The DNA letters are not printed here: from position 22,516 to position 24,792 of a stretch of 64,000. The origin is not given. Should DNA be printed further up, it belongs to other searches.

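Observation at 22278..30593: Tightly coupled five-gene operon: Nudix, DUF2075 ATPase, unknown, degenerate MTase-like, GIY-YIG/helicase/N6A-MTase fusion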

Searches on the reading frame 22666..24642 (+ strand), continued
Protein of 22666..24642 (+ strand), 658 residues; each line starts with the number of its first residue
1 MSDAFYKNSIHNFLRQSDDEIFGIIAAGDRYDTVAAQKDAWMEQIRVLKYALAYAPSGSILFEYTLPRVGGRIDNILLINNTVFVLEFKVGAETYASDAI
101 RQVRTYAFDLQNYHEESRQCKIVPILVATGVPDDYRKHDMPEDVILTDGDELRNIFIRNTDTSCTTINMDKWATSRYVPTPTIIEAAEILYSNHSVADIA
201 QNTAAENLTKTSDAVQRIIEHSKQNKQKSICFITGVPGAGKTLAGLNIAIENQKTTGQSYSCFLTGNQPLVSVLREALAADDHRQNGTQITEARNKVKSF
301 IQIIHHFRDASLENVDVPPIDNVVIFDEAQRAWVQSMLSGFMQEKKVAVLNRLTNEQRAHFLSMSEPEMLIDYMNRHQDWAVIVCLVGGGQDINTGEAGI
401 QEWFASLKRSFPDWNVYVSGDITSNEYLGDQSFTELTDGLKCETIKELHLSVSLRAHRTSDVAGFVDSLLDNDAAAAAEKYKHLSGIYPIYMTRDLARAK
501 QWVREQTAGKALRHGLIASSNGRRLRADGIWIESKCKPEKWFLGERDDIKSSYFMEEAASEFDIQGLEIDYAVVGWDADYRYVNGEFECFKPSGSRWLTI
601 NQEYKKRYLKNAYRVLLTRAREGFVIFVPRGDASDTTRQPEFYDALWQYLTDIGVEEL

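Call 71: find_related_loci(query=A3, collection=metagenome_contigs, flank=4000)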
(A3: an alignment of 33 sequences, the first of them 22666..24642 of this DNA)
Query A3 (658 aa) in metagenome_contigs; peptide patterns used: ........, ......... (x = any residue, [..] = any of these).
600 stretches matched a pattern (row limit reached: there are more); 573 encode a relative of the query (tblastn E <= 1e-3); the best 80 are kept; 80 distinct loci.
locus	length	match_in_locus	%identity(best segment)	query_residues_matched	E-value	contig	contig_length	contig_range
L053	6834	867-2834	81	1-658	0e+0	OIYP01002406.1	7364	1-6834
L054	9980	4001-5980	66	1-656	0e+0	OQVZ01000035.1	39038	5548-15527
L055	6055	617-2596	55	1-658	0e+0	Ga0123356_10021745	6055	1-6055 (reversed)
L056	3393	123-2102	55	1-658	0e+0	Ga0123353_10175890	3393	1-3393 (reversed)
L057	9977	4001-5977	53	4-658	0e+0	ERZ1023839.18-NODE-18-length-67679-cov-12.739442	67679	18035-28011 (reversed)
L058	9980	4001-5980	67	1-656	0e+0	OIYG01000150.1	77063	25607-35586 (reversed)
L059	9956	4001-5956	51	1-658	0e+0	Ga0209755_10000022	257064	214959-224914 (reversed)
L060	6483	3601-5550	49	1-657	0e+0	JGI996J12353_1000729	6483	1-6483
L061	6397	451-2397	48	4-658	0e+0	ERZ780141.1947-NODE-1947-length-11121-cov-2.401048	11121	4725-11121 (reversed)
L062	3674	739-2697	49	1-658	0e+0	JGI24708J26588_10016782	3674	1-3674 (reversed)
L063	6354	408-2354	48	4-658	0e+0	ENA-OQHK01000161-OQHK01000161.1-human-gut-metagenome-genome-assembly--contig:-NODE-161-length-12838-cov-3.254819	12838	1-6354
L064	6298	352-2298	48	4-658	0e+0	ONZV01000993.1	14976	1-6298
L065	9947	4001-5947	48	4-658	0e+0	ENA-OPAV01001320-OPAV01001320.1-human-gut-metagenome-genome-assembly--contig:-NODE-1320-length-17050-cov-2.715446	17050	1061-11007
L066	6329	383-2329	47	4-658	0e+0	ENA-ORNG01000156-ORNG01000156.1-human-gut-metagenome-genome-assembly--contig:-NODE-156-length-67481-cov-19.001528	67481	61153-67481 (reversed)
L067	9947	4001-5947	48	4-658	0e+0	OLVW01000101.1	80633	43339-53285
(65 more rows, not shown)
